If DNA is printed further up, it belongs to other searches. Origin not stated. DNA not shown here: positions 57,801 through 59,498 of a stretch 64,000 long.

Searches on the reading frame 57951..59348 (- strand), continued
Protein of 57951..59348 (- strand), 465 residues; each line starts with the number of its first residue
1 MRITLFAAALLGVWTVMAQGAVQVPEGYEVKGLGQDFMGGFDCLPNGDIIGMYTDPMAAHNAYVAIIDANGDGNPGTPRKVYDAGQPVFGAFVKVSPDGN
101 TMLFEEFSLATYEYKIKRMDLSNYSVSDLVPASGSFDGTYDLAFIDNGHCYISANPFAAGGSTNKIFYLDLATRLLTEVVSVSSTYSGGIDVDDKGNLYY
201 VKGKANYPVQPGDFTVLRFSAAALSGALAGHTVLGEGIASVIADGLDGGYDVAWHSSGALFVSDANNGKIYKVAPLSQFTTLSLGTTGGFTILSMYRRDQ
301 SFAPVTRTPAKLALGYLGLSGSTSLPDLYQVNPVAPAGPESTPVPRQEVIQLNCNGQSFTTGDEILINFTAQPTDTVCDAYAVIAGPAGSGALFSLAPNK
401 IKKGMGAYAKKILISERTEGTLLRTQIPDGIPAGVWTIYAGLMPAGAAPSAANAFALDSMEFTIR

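Call 33: search_solved_structures(query=A1, max_evalue=10, show_alignments=3)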
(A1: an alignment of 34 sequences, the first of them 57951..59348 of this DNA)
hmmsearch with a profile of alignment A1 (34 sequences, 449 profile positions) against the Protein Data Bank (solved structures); distinct sequences matched with E-value up to 10: 56.
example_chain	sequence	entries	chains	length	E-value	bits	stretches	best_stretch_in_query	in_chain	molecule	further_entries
3wwa_A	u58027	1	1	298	3.3e-17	65.4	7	239-274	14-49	Pizza7H protein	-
3ww9_A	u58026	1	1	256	4.7e-15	58.3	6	239-274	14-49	pizza6 protein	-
6rej_A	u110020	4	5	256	1.3e-14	56.8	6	239-274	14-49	Pizza6-SH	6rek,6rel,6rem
6ren_A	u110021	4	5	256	1.6e-14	56.5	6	239-274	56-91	3fPizza6-SH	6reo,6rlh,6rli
6qsd_A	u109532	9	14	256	2.1e-14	56.1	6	239-274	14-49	Pizza6S | Pizza6-S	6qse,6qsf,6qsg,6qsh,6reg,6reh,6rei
6f0t_A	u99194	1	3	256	3.6e-14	55.4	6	239-274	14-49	Pizza6-SFW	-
7zph_A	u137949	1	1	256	3.4e-13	52.1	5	239-274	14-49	Pizza6-TNK-RSH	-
7zpz_A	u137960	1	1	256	3.6e-13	52.1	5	239-274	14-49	Pizza6-TSR-TSH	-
7zpw_A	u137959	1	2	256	3.7e-13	52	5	239-274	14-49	Pizza6-TSK-TSH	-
7zcj_A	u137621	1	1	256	6.3e-13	51.3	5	239-274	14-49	Pizza6-TNH-TSH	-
6f0s_A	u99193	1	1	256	1.2e-12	50.3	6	240-274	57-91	Pizza6-SYW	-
7zq2_A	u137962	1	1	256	1.8e-12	49.7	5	239-274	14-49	Pizza6-RSH-TSH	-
7zqg_A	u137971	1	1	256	2e-12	49.7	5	239-274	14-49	Pizza6-KSH-TSH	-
6i37_A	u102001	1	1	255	1.2e-11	47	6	237-274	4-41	nv1Pizza6-AYW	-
6i38_A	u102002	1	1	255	4.4e-11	45.2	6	239-274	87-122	nv2Pizza6-AYW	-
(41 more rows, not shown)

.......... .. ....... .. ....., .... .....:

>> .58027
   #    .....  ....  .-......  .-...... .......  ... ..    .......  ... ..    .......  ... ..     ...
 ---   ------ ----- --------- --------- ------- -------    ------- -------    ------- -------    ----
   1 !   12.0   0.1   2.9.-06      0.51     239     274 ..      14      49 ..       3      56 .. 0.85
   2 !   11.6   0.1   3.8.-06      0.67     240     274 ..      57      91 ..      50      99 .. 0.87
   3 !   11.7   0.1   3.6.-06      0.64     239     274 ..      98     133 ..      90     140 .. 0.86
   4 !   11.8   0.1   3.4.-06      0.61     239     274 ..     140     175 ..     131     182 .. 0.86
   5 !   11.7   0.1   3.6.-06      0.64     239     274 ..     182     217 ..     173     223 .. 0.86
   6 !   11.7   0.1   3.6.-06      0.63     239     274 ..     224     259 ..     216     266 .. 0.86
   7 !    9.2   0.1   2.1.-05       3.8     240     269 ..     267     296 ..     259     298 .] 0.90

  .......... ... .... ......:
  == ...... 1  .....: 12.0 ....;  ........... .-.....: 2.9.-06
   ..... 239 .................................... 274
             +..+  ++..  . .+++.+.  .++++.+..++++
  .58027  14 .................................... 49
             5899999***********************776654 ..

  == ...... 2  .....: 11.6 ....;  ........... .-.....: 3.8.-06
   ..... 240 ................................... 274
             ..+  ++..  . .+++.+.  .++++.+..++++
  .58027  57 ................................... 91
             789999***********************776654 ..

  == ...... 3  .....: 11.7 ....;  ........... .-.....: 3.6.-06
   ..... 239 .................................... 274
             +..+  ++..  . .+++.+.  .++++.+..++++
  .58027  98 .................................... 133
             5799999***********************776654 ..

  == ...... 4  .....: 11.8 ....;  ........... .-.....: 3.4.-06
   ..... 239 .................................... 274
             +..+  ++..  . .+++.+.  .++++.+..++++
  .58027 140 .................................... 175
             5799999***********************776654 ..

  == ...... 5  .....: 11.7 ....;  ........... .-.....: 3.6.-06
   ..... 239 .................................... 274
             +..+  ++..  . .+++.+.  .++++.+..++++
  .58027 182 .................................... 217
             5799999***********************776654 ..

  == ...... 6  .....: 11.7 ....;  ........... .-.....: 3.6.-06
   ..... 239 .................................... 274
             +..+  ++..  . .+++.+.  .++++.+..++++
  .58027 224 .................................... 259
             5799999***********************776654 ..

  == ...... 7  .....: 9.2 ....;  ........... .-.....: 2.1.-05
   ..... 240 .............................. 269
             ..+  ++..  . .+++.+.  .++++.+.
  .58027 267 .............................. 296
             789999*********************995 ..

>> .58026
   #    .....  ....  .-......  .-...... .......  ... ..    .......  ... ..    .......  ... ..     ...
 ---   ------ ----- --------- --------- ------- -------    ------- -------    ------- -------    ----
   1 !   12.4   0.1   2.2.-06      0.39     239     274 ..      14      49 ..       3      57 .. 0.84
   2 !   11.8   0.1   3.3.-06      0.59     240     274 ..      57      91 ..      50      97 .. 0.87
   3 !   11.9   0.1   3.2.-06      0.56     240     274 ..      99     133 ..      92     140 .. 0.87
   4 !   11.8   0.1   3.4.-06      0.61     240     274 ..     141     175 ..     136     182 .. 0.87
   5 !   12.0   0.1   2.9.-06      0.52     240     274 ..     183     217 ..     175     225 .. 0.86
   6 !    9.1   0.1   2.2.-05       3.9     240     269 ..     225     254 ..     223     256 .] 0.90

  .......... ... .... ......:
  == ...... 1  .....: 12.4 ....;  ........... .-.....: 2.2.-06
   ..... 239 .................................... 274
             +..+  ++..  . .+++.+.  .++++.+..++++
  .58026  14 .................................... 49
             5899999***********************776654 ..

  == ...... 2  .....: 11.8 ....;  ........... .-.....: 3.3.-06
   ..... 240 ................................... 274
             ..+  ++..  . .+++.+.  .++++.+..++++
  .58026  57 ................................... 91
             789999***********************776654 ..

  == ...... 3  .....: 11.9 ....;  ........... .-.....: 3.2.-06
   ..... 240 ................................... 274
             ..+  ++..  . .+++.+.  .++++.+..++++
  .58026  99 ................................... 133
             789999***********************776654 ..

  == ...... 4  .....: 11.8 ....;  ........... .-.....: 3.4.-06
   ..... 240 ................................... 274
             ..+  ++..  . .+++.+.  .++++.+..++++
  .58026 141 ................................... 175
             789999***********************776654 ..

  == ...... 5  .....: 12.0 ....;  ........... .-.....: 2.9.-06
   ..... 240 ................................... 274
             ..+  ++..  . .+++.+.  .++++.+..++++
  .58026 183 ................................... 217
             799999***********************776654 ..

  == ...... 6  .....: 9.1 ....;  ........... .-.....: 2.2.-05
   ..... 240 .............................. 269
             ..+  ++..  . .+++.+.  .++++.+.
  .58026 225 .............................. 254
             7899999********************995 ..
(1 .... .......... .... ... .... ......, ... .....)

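Call 51: search_protein_representatives(alignment_id=A1)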
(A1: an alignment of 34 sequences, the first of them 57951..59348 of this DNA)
Query: 34 sequences, 449 profile positions. Proteins with E-value up to 0.001 (for the whole library): 21280; up to 1e-10: 5263; up to 1e-30: 232. The best 150 are listed.
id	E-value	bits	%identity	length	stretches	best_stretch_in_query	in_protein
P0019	5.7e-205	697.5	-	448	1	1-449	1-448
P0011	4.2e-199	678.1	-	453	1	1-449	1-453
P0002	2.5e-191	652.5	-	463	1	1-449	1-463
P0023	6.3e-179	611.6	-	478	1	2-449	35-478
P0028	9.4e-169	578.1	-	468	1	4-448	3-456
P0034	9.7e-168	574.8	-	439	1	2-449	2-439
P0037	2.9e-104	365.5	-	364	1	5-335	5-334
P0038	1.5e-86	307.2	-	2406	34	223-279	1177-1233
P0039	9.6e-80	284.7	-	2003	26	222-280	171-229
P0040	1.8e-73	264.1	-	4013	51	216-284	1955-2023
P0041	1.8e-72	260.8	-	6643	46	199-295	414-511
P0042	7.6e-72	258.7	-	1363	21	184-287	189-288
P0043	8.6e-72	258.5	-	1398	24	240-278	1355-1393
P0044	4.7e-71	256.1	-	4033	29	234-288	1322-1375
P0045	1.3e-70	254.7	-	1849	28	180-283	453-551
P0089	6.5e-49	183.1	-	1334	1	22-317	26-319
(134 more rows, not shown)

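Call 52: search_protein_families(library=pfam, proteins=[L006:153-3545:+, L006:3561-4580:+, L006:4561-5478:+, L006:5442-7103:+, L006:7060-7707:+, L006:7983-10628:+, L016:2829-4172:+, L016:4643-5740:+, L021:4114-8277:+, L016:7546-8736:-], max_evalue=0.001)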
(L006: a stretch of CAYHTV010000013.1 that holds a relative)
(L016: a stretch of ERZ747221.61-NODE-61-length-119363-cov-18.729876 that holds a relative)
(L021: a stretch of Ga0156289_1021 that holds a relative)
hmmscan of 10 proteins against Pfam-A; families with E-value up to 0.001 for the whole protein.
L006:153-3545:+ (1130 aa): 3 families
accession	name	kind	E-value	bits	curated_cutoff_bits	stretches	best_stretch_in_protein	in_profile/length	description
PF05345.18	He_PIG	-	5.6e-75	248.3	24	9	705-787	4-95/96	Putative Ig domain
PF24908.1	Ig_SIBA-E_2nd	-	1.8e-10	41.4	27.8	0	472-508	41-77/117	Integrin beta-like protein A-E, second Ig-like domain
PF22352.2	K319L-like_PKD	-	2.5e-07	31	27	0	728-787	26-84/84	K319L-like, PKD domain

L006:3561-4580:+ (339 aa): 1 family
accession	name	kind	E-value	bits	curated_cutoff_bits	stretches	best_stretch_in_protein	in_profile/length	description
PF14478.12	DUF4430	-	2.4e-16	60.4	23.8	1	84-149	2-71/72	Domain of unknown function (DUF4430)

L006:4561-5478:+ (305 aa): 0 families

L006:5442-7103:+ (553 aa): 23 families
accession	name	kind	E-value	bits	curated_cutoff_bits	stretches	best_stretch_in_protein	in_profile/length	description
PF00005.33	ABC_tran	-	7.8e-63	211.6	25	2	313-455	1-136/137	ABC transporter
PF13304.12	AAA_21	-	2.8e-18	67.4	27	2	406-489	220-301/304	AAA domain, putative AbiEii toxin, Type IV TA system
PF13401.12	AAA_22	-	4e-10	40.5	27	1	322-487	4-124/130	AAA domain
PF13555.12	AAA_29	-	2.8e-08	33.8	27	1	317-351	16-50/61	P-loop containing region of AAA domain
PF02463.25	SMC_N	-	3.8e-08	33.5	40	0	37-206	27-200/220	RecF/RecN/SMC N terminal domain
PF13191.12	AAA_16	-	1.8e-07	32.2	32.6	0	33-56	23-46/167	AAA ATPase domain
PF01078.27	Mg_chelatase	-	7.6e-07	29.2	20.3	0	32-61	20-49/207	Magnesium chelatase, subunit ChlI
PF13476.12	AAA_23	-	9.2e-07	30.1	27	0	320-344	17-40/201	AAA domain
PF20720.3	nSTAND3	-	1.6e-06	28.3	27.2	0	35-54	18-37/155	Novel STAND NTPase 3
PF05621.17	TniB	-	1.8e-06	28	22.4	0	432-484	106-160/189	Bacterial TniB protein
PF13175.12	AAA_15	-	8.8e-06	26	32.1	0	315-364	16-68/374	AAA ATPase domain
PF03193.22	RsgA_GTPase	-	1.1e-05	25.8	30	0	314-345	98-128/174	RsgA GTPase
PF13521.12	AAA_28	-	1.7e-05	25.5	27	0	37-70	2-40/164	AAA domain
PF09818.15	ABC_ATPase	-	1.9e-05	24.3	23.2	0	466-505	211-250/283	P-loop domain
PF13558.12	SbcC_Walker_B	-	2.3e-05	25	27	0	165-190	64-89/90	SbcC/RAD50-like, Walker B motif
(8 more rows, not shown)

L006:7060-7707:+ (215 aa): 2 families
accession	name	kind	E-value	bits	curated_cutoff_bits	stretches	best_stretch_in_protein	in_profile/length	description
PF12822.12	ECF_trnsprt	-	5e-13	49.9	30.7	1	42-192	1-167/169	ECF transporter, substrate-specific component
PF07155.17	ECF-ribofla_trS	-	0.00011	22.7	26.7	1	39-195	2-168/172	ECF-type riboflavin transporter, S component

L006:7983-10628:+ (881 aa): 0 families

L016:2829-4172:+ (447 aa): 0 families

L016:4643-5740:+ (365 aa): 0 families

L021:4114-8277:+ (1387 aa): 0 families

L016:7546-8736:- (396 aa): 2 families
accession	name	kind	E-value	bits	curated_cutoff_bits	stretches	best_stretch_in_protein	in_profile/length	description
PF03070.21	TENA_THI-4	-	9.1e-40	137.1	22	1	183-390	2-209/210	TENA/THI-4/PQQC family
PF00144.29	Beta-lactamase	-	6.3e-10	39.2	27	1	2-154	152-316/329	Beta-lactamase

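Call 57: search_protein_families(library=ncbifam, proteins=[L006:3561-4580:+, L006:4561-5478:+, L006:5442-7103:+, L006:7060-7707:+, L010:10785-11357:+, L010:11360-12343:+, L010:12298-13518:+, L010:13515-14399:+, L010:14384-14935:+, L006:7983-10628:+], max_evalue=0.001)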
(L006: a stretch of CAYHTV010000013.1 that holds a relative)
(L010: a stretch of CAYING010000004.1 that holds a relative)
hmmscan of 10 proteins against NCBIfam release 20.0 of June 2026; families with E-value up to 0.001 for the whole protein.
L006:3561-4580:+ (339 aa): 0 families

L006:4561-5478:+ (305 aa): 0 families

L006:5442-7103:+ (553 aa): 196 families (the best 25 are shown)
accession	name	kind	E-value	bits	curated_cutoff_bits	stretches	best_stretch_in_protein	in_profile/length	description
TIGR04520.1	ECF_ATPase_1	equivalog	1.5e-112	375.5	315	2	8-233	2-222/269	energy-coupling factor transporter ATPase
TIGR04521.1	ECF_ATPase_2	equivalog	3.1e-106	354.5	330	2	8-234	2-232/279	energy-coupling factor transporter ATPase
NF010156.0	PRK13635.1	equivalog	2.3e-99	332.1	392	2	6-232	5-225/279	energy-coupling factor ABC transporter ATP-binding protein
NF010171.0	PRK13652.1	equivalog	8.4e-91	303.9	476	2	4-255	1-248/277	cobalt transporter ATP-binding subunit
NF010158.0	PRK13637.1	equivalog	2e-86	289.6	390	2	8-233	4-231/287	energy-coupling factor transporter ATPase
NF010157.0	PRK13636.1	equivalog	6.5e-86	288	463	2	6-232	5-227/285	cobalt transporter ATP-binding subunit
TIGR01166.1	cbiO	subfamily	3.8e-85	284.2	211.8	2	20-202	4-182/190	cobalt ABC transporter, ATP-binding protein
NF010155.0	PRK13634.1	equivalog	3.7e-83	279.2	413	2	11-231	7-230/290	energy-coupling factor ABC transporter ATP-binding protein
NF010068.0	PRK13548.1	equivalog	2.1e-79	266.3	261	2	304-520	12-235/261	heme ABC transporter ATP-binding protein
TIGR03410.1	urea_trans_UrtE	equivalog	1.2e-77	260.4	285.8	2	296-514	1-218/230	urea ABC transporter ATP-binding subunit UrtE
NF010167.0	PRK13648.1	subfamily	5.5e-77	258.8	241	2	6-230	7-225/269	energy-coupling factor transporter ATPase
TIGR03265.1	PhnT2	equivalog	1.6e-75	254.6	457.7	2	310-515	17-222/353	putative 2-aminoethylphosphonate ABC transporter ATP-binding protein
NF040840.2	tungstate_WtpC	equivalog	3.8e-75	253.3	440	2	313-539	16-242/347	tungstate ABC transporter ATP-binding protein WtpC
TIGR00968.1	3a0106s01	subfamily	1e-74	251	342.75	2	310-516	13-219/237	sulfate ABC transporter ATP-binding protein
TIGR03375.1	type_I_sec_LssB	subfamily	3.9e-74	250.2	693.1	2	296-517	466-690/696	type I secretion system permease/ATPase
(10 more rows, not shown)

L006:7060-7707:+ (215 aa): 2 families
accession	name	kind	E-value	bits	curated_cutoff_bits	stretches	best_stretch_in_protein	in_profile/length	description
TIGR04518.1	ECF_S_folT_fam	subfamily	0.00062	19.6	60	1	69-170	35-137/163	folate family ECF transporter S component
NF010182.0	PRK13661.1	equivalog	0.00089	19.1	99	0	38-206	4-175/183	ECF-type riboflavin transporter substrate-binding protein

L010:10785-11357:+ (190 aa): 1 family
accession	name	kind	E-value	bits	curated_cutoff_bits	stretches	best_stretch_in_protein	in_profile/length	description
TIGR04176.1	MarR_EPS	equivalog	2.7e-14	53.1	88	1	7-101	3-101/105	MarR family EPS-associated transcriptional regulator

L010:11360-12343:+ (327 aa): 28 families (the best 25 are shown)
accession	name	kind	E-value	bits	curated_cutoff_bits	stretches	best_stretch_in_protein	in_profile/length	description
TIGR03589.1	PseB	equivalog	8.1e-151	501.5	407.75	1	1-323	1-323/324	UDP-N-acetylglucosamine 4,6-dehydratase (inverting)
TIGR04130.1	FnlA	equivalog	2.6e-74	250.1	730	1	1-325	1-326/337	UDP-N-acetylglucosamine 4,6-dehydratase/5-epimerase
TIGR04180.1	EDH_00030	hypoth_equivalog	1.2e-18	67.2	475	1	7-199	1-208/297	NAD-dependent 4,6-dehydratase LegB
TIGR01179.1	galE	equivalog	2.9e-14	52.7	262.3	1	7-173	2-180/332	UDP-glucose 4-epimerase GalE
TIGR03466.1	HpnA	hypoth_equivalog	1e-12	47.6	367.65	1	6-131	2-117/327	hopanoid-associated sugar epimerase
TIGR01181.1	dTDP_gluc_dehyt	equivalog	5.6e-12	45.4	365.1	1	7-155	2-152/321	dTDP-glucose 4,6-dehydratase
NF042422.1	oxyalk_red_OleD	equivalog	1.1e-11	44.7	580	1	7-128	3-111/329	2-alkyl-3-oxoalkanoate reductase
NF041293.1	G6PDh_Azf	equivalog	7.5e-11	41.9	400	1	5-133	3-121/252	NAD-dependent glucose-6-phosphate dehydrogenase Azf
TIGR01214.1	rmlD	equivalog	1.8e-10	40.4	224.05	1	6-175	1-156/285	dTDP-4-dehydrorhamnose reductase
NF052578.1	StrlDmthSdmBMthl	equivalog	3.4e-10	40.2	600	1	6-140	2-125/328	sterol demethylase protein SdmB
TIGR02622.1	CDP_4_6_dhtase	equivalog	5.2e-10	39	278.45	1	1-130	1-132/352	CDP-glucose 4,6-dehydratase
NF042423.1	oxyalk_red_Shew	equivalog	5.9e-09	35.4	580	1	5-128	9-119/331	2-alkyl-3-oxoalkanoate reductase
NF007956.0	PRK10675.1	subfamily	5.5e-08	32.3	394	1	7-127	3-124/338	UDP-glucose 4-epimerase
TIGR01746.1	Thioester-redct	subfamily_domain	2.8e-07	30.1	213.35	1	6-154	1-183/371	thioester reductase domain-containing protein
NF011728.1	PRK15181.1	equivalog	1.3e-06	27.6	760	1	5-122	16-136/348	Vi polysaccharide biosynthesis UDP-N-acetylglucosaminuronic acid C-4 epimerase TviC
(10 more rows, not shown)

L010:12298-13518:+ (406 aa): 30 families (the best 25 are shown)
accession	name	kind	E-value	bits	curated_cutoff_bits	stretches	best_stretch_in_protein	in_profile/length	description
TIGR03588.1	PseC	equivalog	4.6e-151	503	423.5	1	18-402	2-378/380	UDP-4-amino-4,6-dideoxy-N-acetyl-beta-L-altrosamine transaminase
NF008658.2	PRK11658.1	equivalog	1.1e-80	271.1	631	1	18-400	5-373/379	UDP-4-amino-4-deoxy-L-arabinose aminotransferase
NF008687.0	PRK11706.1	equivalog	2.6e-69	233.8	375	1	18-404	2-374/375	dTDP-4-amino-4,6-dideoxygalactose transaminase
TIGR04181.1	NHT_00031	hypoth_equivalog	3.7e-66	223.4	420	1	33-383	16-357/359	LegC family aminotransferase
TIGR02379.1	ECA_wecE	subfamily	3.7e-56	190.5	434.85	1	19-404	3-375/376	dTDP-4-amino-4,6-dideoxy-D-glucose transaminase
NF011936.0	PRK15407.1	equivalog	4.1e-52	177.3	423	1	13-403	32-435/440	lipopolysaccharide biosynthesis protein RfbH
TIGR04427.1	PLP_DesI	equivalog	4.9e-46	157.6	650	1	26-400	30-379/390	dTDP-4-dehydro-6-deoxyglucose aminotransferase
NF006569.0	PRK09082.1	subfamily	4e-08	32.7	420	1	49-168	78-203/386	methionine aminotransferase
NF005816.0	PRK07682.1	equivalog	4.9e-08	32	620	1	71-171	100-206/390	aminotransferase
NF041364.1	GntC_guanitoxin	equivalog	5e-08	32.2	415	1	64-168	62-174/356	guanitoxin biosynthesis PLP-dependent (S)-gamma-hydroxy-L-arginine cyclodehydratase GntC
NF004975.0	PRK06348.1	equivalog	2e-07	30.4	549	1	66-168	94-202/384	pyridoxal phosphate-dependent aminotransferase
NF006003.0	PRK08133.1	equivalog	1.3e-06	27.4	522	1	45-171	65-191/396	O-succinylhomoserine sulfhydrylase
TIGR01325.1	O_suc_HS_sulf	equivalog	1.1e-05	24.3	510.05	1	44-172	52-180/380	O-succinylhomoserine sulfhydrylase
NF004650.0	PRK05994.1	equivalog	1.4e-05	24.1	667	1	46-169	63-186/427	O-acetylhomoserine aminocarboxypropyltransferase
TIGR01326.1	OAH_OAS_sulfhy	subfamily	2.2e-05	23.4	495.1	1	45-169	56-180/418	O-acetylhomoserine aminocarboxypropyltransferase/cysteine synthase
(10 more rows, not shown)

L010:13515-14399:+ (294 aa): 4 families
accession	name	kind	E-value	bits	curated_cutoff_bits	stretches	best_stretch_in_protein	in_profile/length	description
NF011432.0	PRK14863.1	equivalog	2.1e-32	112.8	244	1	1-263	1-266/292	bifunctional regulator KidO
NF049922.1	MethglyxlRedYdjG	equivalog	1.2e-11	44.2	550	1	90-187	116-216/326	NADH-dependent methylglyoxal reductase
NF008598.0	PRK11565.1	equivalog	1.2e-06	27.8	425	1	27-154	24-152/275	2,5-didehydrogluconate reductase DkgA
TIGR01293.1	Kv_beta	subfamily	0.00017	20.8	365.4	0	25-69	25-71/319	voltage-dependent potassium channel subunit beta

L010:14384-14935:+ (183 aa): 4 families
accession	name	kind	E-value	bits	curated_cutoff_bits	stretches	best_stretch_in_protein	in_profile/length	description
NF033151.0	AAC_6p_A10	exception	2.8e-09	37.2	400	1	16-162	3-157/178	AAC(6')-I family aminoglycoside 6'-N-acetyltransferase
NF033693.0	AAC_6p_Ie_fam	exception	8e-05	22.8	340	0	17-69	5-56/179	AAC(6')-Ie family aminoglycoside N-acetyltransferase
NF000507.1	AAC_6p_Ie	exception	0.00037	20.5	450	0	20-69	8-56/201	aminoglycoside N-acetyltransferase AAC(6')-Ie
NF000016.1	AAC_6p_Im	exception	0.00039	20.6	350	0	15-79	2-62/178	aminoglycoside N-acetyltransferase AAC(6')-Im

L006:7983-10628:+ (881 aa): 2 families
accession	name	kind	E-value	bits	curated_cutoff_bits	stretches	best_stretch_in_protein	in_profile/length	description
NF033170.0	lipo_LIC13355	subfamily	7.2e-07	28.7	120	1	406-443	111-148/273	LIC_13355 family lipoprotein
TIGR04247.1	NosD_copper_fam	subfamily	0.0004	19.1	300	0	615-655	1-39/377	nitrous oxide reductase family maturation protein NosD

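Call 61: find_homologous_proteins(query=L009:7932-9167:+, max_evalue=0.001)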
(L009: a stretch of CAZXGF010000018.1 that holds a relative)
Query L009:7932-9167:+ (411 aa): 20 proteins with E <= 0.001 among 8000 candidates.
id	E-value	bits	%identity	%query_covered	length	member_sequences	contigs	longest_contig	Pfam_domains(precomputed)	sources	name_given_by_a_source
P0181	1.8e-272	921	100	100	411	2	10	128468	-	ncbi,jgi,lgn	-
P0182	1.0e-186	639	71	100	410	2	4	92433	-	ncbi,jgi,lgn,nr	ncbi:hypothetical protein HQ563_08690 [bacterium]|nr:hypothetical protein [bacterium]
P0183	4.3e-181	620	67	100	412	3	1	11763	-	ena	-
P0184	9.9e-178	609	71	94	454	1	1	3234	-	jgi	-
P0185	5.1e-175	600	70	94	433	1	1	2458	-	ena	-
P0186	2.5e-166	572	65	100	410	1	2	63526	-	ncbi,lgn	-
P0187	1.1e-165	570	66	99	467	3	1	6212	-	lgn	-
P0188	5.6e-163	561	66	99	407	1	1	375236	-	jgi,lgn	-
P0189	8.9e-162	557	63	100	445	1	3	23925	-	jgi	jgi:hypothetical protein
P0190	1.9e-161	556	63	100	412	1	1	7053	-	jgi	-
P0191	1.7e-158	546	64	97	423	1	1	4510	-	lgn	-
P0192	1.8e-158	546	62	99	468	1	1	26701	-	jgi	jgi:hypothetical protein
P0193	1.7e-154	533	62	100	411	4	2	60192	-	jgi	jgi:hypothetical protein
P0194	4.0e-139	482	56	100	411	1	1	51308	PF08450.19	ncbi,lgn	-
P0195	7.4e-138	478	58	100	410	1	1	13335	-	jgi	jgi:hypothetical protein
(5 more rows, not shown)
